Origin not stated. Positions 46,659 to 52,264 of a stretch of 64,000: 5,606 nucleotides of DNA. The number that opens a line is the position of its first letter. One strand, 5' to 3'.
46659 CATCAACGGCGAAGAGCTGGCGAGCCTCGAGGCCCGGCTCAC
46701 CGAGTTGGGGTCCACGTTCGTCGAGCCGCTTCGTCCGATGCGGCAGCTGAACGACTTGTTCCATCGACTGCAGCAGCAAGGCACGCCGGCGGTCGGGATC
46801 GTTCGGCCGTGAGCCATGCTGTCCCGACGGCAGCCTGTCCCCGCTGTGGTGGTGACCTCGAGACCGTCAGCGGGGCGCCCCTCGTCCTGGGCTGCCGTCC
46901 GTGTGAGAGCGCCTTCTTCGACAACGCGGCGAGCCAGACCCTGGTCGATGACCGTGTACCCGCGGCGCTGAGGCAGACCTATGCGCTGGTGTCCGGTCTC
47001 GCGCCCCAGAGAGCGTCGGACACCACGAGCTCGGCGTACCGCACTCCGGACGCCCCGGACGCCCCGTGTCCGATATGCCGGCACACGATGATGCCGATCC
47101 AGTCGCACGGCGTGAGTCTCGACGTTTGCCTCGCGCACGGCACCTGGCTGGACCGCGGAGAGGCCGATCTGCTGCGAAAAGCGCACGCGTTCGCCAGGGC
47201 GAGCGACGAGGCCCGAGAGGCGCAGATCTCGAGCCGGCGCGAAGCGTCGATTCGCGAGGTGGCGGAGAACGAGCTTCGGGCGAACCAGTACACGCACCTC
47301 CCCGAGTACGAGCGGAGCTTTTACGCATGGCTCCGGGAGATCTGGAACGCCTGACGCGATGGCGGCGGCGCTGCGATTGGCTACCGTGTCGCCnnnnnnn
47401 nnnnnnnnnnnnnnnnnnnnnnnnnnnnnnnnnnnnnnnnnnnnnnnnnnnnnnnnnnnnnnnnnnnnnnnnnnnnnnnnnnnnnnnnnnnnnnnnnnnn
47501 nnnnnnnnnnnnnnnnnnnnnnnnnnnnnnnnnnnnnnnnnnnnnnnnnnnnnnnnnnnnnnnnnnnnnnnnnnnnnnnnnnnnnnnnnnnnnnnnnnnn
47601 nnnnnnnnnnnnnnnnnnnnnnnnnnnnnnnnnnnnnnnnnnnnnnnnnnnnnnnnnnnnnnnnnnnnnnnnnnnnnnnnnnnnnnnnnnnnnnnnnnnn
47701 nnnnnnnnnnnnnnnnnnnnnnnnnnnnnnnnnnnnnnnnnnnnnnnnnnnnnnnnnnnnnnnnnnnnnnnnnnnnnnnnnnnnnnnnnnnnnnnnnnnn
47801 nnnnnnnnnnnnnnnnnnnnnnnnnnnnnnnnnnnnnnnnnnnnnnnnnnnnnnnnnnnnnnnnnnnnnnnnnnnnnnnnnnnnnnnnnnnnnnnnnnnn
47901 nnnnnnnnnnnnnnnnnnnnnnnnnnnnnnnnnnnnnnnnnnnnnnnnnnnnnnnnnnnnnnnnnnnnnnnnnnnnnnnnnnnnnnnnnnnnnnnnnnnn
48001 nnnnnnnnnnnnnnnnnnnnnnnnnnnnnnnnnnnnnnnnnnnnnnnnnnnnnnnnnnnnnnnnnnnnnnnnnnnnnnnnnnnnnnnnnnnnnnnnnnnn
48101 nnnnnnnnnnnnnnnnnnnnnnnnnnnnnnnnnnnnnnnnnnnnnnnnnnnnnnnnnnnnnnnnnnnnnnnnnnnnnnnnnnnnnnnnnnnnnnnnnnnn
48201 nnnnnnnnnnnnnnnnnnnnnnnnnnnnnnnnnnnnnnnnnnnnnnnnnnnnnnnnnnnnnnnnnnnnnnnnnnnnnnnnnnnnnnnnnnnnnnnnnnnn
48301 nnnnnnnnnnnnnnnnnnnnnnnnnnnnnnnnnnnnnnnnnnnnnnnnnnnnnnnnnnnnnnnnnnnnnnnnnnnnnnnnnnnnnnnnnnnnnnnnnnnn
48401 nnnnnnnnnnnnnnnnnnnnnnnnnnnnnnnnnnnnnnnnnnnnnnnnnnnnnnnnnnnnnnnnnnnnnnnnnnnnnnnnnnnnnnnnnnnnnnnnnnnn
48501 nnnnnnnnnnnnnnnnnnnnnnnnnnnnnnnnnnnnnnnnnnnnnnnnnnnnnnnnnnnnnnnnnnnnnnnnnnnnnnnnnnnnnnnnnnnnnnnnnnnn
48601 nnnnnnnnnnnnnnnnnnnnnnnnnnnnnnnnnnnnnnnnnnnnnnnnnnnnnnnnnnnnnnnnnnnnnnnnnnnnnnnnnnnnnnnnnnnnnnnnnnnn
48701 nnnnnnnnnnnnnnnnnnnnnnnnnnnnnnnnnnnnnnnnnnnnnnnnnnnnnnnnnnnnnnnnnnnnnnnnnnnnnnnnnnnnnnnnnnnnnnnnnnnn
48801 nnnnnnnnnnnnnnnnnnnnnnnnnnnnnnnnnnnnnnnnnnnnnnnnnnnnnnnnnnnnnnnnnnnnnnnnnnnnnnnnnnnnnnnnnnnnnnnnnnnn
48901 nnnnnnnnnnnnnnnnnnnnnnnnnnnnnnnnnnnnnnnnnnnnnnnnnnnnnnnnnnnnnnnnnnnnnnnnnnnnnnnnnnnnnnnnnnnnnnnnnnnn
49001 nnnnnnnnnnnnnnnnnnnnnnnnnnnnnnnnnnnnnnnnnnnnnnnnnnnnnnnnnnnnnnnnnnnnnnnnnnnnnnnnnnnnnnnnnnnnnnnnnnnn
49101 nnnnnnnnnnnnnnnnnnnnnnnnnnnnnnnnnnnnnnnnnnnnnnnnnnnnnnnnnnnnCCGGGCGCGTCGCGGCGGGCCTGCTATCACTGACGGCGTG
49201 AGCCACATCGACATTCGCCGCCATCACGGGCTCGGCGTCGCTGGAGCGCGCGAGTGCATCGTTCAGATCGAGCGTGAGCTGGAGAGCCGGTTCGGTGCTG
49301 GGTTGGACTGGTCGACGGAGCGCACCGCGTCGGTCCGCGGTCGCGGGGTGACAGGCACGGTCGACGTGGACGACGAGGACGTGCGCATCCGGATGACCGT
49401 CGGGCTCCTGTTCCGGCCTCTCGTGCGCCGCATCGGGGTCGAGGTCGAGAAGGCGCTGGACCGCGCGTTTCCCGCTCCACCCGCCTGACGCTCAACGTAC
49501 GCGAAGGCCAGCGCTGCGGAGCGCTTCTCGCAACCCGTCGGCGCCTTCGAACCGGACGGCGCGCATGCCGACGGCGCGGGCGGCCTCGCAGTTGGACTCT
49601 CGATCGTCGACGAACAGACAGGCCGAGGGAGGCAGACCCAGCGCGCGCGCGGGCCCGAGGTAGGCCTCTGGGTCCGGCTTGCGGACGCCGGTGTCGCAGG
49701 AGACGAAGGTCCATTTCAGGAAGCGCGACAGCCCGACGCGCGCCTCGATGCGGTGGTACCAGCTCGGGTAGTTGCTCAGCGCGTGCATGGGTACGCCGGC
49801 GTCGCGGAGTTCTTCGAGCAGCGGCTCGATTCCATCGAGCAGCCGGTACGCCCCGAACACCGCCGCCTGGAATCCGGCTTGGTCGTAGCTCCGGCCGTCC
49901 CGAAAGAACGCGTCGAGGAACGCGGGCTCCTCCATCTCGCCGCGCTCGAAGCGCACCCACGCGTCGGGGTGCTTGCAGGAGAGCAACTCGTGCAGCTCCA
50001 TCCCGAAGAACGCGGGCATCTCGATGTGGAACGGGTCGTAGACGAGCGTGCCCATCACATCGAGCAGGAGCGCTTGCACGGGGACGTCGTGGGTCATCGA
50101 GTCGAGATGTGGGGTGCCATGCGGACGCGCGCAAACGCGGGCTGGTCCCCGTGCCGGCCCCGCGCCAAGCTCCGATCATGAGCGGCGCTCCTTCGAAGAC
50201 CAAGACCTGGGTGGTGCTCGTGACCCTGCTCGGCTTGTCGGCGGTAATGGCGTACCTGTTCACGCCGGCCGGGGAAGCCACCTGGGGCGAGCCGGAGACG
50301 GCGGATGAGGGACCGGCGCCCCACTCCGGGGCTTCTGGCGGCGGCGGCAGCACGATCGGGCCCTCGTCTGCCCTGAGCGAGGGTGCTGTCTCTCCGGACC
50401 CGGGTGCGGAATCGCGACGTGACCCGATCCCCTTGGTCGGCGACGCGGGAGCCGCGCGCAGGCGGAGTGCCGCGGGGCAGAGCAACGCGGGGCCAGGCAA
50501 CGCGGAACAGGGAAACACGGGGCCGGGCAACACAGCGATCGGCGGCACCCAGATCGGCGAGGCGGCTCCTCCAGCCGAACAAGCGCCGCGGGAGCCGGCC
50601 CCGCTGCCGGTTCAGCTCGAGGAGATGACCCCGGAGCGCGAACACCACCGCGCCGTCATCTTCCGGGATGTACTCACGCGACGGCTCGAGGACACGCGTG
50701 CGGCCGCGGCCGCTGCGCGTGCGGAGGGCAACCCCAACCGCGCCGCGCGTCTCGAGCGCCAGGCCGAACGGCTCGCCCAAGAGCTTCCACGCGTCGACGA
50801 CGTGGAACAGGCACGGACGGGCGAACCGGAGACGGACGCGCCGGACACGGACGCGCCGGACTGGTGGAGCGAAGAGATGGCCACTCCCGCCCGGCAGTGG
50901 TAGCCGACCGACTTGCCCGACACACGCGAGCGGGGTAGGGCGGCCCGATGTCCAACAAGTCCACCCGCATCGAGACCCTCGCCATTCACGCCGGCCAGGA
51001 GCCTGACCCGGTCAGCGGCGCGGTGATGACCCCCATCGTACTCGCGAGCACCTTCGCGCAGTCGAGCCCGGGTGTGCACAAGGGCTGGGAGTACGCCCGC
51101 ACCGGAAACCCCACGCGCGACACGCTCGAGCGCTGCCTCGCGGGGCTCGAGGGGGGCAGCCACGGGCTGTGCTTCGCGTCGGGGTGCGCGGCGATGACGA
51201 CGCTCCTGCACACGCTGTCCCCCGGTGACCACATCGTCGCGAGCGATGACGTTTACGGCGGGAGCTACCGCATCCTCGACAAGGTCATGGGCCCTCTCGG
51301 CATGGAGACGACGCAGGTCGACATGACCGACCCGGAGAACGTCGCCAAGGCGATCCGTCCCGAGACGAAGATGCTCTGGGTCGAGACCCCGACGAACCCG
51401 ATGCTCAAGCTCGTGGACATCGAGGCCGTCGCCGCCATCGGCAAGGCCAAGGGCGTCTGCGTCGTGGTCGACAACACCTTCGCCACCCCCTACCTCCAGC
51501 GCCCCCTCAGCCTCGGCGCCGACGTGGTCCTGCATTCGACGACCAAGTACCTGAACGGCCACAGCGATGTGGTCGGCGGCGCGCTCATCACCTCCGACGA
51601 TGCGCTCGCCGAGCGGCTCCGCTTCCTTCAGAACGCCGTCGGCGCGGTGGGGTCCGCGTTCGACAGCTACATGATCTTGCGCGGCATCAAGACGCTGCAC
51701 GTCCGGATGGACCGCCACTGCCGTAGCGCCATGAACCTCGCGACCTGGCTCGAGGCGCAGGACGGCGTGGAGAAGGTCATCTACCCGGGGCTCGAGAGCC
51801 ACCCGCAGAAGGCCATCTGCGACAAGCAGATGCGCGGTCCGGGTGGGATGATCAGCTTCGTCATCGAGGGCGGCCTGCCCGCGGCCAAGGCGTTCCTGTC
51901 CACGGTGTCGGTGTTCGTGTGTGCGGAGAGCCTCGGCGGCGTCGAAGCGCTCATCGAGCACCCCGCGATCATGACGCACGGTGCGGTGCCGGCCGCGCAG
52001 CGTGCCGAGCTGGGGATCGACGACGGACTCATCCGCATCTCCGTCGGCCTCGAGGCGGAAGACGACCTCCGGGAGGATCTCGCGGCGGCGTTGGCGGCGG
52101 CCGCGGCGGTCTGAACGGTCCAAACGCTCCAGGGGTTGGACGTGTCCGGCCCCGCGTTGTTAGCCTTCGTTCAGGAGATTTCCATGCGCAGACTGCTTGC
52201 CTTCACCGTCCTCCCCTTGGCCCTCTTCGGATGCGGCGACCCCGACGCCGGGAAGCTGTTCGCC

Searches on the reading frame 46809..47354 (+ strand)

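Call 26: search_protein_families(library=pfam, proteins=[window:46809-47354:+], max_evalue=0.001)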
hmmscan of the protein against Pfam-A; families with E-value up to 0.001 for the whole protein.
window:46809-47354:+ (181 aa): 1 family
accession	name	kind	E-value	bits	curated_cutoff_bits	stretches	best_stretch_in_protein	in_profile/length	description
PF13453.11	Zn_ribbon_TFIIB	-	9.5e-08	31.8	22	1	87-120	2-36/41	Transcription factor zinc-finger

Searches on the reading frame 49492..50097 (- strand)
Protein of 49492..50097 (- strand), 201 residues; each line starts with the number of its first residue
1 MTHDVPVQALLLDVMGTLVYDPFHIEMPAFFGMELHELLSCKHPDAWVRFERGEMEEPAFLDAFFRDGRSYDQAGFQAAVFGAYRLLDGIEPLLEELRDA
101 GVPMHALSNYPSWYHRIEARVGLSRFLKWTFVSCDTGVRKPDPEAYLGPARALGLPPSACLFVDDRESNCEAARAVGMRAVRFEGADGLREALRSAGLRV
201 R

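Call 26: search_protein_families(library=pfam, proteins=[window:49492-50097:-], max_evalue=0.001)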
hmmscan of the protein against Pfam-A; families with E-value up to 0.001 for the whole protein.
window:49492-50097:- (201 aa): 3 families
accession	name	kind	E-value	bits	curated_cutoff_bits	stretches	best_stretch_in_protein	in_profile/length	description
PF00702.32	Hydrolase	-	3.5e-16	60.6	26.4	1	52-177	71-191/191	haloacid dehalogenase-like hydrolase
PF13419.12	HAD_2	-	3.6e-08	34.2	23.8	1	84-181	78-176/178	Haloacid dehalogenase-like hydrolase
PF13242.12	Hydrolase_like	-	0.0001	22.6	22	1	139-181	3-46/75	HAD-hyrolase-like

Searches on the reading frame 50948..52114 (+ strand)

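Call 27: search_protein_families(library=pfam, proteins=[window:50948-52114:+], max_evalue=0.001)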
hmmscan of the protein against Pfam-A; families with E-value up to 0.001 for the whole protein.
window:50948-52114:+ (388 aa): 3 families
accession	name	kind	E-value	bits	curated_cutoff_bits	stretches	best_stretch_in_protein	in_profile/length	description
PF01053.26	Cys_Met_Meta_PP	-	9.3e-148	492.3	27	1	9-382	1-380/381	Cys/Met metabolism PLP-dependent enzyme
PF01041.23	DegT_DnrJ_EryC1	-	5.3e-09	36.2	19.8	1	55-241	24-211/360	DegT/DnrJ/EryC1/StrS aminotransferase family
PF00155.27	Aminotran_1_2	-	6.3e-07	29.4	19.7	1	44-184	30-194/361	Aminotransferase class I and II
